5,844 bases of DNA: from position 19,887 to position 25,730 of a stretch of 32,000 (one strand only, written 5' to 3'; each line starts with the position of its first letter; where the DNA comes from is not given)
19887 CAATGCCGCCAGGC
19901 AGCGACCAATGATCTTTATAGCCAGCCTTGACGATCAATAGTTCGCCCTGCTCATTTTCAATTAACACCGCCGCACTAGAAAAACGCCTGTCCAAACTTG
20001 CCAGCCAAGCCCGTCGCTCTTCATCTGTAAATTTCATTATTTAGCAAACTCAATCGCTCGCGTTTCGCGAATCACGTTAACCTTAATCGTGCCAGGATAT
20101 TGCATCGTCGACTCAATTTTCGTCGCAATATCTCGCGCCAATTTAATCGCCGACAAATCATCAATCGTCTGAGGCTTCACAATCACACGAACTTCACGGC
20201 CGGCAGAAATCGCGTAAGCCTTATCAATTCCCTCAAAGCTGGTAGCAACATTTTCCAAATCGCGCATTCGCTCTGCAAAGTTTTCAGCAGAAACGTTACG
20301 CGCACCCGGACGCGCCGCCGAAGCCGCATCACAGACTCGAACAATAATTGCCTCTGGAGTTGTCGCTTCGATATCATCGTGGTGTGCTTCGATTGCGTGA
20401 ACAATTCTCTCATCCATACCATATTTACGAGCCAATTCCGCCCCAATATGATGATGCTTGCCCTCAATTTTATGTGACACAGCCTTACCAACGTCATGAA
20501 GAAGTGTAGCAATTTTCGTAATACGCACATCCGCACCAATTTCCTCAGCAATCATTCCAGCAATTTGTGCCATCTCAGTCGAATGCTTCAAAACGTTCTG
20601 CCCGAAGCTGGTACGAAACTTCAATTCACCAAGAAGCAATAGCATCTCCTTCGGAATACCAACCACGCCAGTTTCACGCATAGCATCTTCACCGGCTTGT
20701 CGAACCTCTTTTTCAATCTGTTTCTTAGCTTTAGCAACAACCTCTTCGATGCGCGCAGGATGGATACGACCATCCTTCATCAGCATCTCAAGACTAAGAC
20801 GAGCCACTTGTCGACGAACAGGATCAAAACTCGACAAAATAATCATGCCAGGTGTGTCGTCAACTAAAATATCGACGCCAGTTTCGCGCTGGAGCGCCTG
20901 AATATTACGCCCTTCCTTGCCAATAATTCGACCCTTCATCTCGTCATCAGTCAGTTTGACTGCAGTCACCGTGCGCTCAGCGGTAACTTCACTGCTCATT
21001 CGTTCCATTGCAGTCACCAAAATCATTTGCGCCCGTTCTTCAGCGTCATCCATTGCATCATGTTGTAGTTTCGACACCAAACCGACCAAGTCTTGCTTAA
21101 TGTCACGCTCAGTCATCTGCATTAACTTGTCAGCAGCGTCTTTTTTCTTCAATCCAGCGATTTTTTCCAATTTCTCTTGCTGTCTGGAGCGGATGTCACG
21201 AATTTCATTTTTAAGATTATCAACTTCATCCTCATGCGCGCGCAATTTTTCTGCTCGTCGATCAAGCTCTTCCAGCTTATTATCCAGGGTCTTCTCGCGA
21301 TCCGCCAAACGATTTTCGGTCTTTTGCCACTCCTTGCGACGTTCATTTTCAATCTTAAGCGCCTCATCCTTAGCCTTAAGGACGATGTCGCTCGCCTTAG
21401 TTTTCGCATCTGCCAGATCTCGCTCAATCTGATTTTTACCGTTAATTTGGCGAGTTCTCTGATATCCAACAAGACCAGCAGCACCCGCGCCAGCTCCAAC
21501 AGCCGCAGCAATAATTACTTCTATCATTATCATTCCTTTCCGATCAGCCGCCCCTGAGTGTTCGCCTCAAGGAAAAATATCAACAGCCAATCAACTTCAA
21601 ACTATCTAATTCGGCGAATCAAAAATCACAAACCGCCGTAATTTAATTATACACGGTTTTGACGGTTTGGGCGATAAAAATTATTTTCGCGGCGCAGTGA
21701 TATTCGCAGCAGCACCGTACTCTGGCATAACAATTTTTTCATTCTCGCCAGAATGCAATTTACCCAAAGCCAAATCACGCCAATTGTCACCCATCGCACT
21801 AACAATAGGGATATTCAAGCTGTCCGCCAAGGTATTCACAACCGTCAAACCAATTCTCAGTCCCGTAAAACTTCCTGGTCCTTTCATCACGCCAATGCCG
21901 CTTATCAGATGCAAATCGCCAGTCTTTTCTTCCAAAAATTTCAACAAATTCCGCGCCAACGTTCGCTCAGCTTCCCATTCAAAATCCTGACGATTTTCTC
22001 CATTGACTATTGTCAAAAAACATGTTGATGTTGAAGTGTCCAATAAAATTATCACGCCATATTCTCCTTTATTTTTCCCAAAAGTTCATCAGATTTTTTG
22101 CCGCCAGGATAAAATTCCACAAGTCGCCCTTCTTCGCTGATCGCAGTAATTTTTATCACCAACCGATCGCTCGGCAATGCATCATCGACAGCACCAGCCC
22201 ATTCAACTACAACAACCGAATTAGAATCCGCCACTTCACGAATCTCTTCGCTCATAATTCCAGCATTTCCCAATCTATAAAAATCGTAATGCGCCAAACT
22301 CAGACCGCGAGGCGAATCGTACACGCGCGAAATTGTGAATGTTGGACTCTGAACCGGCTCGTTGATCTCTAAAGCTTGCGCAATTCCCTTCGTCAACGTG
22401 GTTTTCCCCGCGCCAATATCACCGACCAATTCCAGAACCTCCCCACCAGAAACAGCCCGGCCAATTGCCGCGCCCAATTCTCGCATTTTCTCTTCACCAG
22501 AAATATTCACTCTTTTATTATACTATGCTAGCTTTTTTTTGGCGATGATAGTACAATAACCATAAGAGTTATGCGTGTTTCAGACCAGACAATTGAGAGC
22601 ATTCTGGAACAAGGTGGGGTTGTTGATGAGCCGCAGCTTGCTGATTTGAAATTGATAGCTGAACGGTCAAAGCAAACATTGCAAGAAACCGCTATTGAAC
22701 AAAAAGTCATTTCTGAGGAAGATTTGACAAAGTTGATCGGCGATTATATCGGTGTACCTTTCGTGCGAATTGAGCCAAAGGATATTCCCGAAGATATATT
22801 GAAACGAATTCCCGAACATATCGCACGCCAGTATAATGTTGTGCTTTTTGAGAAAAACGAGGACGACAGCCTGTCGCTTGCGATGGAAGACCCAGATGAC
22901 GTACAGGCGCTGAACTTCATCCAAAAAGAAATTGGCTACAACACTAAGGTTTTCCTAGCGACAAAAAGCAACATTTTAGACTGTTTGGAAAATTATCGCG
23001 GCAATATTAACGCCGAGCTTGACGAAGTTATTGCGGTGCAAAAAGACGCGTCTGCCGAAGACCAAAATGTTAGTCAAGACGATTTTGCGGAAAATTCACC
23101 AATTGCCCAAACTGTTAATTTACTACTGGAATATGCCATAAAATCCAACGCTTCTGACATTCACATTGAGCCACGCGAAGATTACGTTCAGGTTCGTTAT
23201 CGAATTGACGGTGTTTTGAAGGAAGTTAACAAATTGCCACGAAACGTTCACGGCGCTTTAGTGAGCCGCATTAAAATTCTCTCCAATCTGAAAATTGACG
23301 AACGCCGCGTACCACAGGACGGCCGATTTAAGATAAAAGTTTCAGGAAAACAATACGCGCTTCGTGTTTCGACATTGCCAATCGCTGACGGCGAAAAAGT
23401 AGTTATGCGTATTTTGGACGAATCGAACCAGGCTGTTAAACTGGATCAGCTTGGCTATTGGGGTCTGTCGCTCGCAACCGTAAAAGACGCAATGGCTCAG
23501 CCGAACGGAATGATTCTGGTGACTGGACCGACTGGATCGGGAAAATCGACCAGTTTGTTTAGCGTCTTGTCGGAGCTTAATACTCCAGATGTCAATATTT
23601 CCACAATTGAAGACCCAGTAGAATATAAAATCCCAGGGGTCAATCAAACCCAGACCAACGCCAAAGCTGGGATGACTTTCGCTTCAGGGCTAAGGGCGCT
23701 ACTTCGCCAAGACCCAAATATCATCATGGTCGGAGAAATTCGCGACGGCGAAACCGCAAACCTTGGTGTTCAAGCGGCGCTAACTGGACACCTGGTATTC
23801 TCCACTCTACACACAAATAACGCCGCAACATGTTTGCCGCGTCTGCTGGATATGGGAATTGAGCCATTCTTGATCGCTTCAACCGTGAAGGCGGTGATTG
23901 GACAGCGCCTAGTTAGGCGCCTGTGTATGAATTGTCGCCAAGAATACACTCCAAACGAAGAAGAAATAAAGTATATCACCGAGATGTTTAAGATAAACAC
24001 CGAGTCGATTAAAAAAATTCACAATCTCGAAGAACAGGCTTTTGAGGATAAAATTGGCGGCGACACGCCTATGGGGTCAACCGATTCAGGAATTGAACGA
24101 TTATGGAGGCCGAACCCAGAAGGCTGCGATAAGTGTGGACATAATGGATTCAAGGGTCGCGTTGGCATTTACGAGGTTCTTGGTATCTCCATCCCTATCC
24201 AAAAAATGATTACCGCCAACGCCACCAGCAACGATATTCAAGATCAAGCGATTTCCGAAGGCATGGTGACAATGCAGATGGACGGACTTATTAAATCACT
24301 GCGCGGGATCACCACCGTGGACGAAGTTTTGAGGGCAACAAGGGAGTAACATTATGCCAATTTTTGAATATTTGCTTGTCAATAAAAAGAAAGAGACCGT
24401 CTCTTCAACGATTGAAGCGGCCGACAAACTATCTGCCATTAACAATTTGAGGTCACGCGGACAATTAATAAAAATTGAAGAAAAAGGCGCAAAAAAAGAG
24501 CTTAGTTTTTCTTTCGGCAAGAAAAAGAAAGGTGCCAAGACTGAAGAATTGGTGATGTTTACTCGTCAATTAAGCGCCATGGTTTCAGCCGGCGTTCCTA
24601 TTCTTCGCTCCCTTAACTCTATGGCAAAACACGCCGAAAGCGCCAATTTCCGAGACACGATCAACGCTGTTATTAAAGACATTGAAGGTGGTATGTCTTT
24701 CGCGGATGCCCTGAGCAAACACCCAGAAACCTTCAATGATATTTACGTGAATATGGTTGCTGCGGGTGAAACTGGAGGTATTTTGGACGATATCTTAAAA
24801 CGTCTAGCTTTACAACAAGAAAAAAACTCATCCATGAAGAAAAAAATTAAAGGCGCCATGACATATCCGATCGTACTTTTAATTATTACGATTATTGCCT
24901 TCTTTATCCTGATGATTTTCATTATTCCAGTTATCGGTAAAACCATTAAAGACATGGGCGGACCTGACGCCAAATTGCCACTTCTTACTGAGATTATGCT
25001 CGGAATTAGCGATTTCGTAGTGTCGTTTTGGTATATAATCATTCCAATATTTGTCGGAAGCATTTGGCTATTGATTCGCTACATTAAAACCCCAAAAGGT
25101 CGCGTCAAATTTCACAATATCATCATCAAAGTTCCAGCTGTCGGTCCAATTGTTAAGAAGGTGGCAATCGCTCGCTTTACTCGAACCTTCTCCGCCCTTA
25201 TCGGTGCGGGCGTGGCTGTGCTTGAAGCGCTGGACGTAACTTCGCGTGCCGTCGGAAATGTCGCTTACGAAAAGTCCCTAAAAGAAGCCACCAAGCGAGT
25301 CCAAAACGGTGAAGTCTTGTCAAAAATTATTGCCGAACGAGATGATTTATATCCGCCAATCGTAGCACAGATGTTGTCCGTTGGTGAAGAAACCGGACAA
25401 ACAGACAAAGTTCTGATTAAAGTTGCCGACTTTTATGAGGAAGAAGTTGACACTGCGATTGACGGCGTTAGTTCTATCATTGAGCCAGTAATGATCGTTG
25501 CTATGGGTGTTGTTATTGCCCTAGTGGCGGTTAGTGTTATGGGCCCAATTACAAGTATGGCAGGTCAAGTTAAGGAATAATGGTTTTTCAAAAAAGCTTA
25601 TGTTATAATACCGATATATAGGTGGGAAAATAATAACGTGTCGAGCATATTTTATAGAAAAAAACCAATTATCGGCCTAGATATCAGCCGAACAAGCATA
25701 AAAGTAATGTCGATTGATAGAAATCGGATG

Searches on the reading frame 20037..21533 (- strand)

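Call 8: search_protein_families(library=pfam, proteins=[window:20037-21533:-], max_evalue=0.001)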
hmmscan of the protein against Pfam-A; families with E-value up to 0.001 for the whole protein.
window:20037-21533:- (498 aa): 5 families
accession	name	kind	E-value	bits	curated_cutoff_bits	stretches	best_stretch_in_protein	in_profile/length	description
PF12072.13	RNase_Y_N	-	2.2e-23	83.2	32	1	2-182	2-200/201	RNase Y N-terminal region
PF01966.28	HD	-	7.7e-19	68.5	22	1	314-406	1-115/116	HD domain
PF00013.35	KH_1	-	3.7e-07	30.2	21.5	1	197-226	8-37/66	KH domain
PF08668.18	HDOD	-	6.2e-07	29.5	22.9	0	313-352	94-134/196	HDOD domain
PF13083.13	KH_KhpA-B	-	4.2e-05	23.8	32.1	1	173-215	12-55/73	KhpA/KhpB, KH domain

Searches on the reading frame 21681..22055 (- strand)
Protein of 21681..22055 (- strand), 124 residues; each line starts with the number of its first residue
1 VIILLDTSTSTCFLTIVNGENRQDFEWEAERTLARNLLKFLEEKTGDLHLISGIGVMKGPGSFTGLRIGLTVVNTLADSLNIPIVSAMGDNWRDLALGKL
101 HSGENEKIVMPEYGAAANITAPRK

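Call 8: search_protein_families(library=pfam, proteins=[window:21681-22055:-], max_evalue=0.001)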
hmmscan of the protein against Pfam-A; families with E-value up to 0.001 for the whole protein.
window:21681-22055:- (124 aa): 1 family
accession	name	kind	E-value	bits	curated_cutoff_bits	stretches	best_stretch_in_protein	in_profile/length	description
PF00814.31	TsaD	-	1.1e-09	38.8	24.8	1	36-85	36-85/264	tRNA N6-adenosine threonylcarbamoyltransferase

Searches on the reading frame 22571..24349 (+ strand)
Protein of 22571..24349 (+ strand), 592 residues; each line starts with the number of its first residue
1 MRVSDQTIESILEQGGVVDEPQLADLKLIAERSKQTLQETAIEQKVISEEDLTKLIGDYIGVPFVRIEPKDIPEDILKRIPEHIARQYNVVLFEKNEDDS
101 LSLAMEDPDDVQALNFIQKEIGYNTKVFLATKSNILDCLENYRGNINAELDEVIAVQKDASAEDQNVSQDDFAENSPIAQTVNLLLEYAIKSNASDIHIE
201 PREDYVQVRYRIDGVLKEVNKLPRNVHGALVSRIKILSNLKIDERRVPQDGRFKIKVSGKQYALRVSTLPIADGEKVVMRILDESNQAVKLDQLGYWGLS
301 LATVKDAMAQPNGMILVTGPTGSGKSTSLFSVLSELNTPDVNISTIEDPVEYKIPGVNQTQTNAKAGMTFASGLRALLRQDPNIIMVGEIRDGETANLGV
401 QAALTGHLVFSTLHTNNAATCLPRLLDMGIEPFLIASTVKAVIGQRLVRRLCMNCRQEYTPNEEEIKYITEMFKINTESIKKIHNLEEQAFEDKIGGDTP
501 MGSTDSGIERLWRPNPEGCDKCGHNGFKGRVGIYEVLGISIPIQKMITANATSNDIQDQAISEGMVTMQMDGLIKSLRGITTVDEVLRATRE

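Call 8: search_protein_families(library=pfam, proteins=[window:22571-24349:+], max_evalue=0.001)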
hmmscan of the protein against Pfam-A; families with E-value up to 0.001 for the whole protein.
window:22571-24349:+ (592 aa): 4 families
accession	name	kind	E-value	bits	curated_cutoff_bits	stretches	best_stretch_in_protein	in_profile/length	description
PF00437.27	T2SSE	-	4e-131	437.5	24.9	1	174-588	4-370/370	Type II/IV secretion system protein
PF05157.20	MshEN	-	7.2e-15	55.2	23.1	1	61-144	2-85/90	MshEN domain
PF13555.12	AAA_29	-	0.00018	21.6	27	1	305-329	15-39/61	P-loop containing region of AAA domain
PF25199.1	nSTAND_NTPase5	-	0.00093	19.5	34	0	307-349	36-79/145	Novel STAND NTPase 5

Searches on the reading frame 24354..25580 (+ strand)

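Call 8: search_protein_families(library=pfam, proteins=[window:24354-25580:+], max_evalue=0.001)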
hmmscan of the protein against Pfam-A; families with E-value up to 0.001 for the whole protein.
window:24354-25580:+ (408 aa): 1 family
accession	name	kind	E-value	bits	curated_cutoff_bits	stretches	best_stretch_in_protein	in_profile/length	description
PF00482.28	T2SSF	-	4.8e-60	201.4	25.2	2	69-192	1-125/125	Type II secretion system (T2SS), protein F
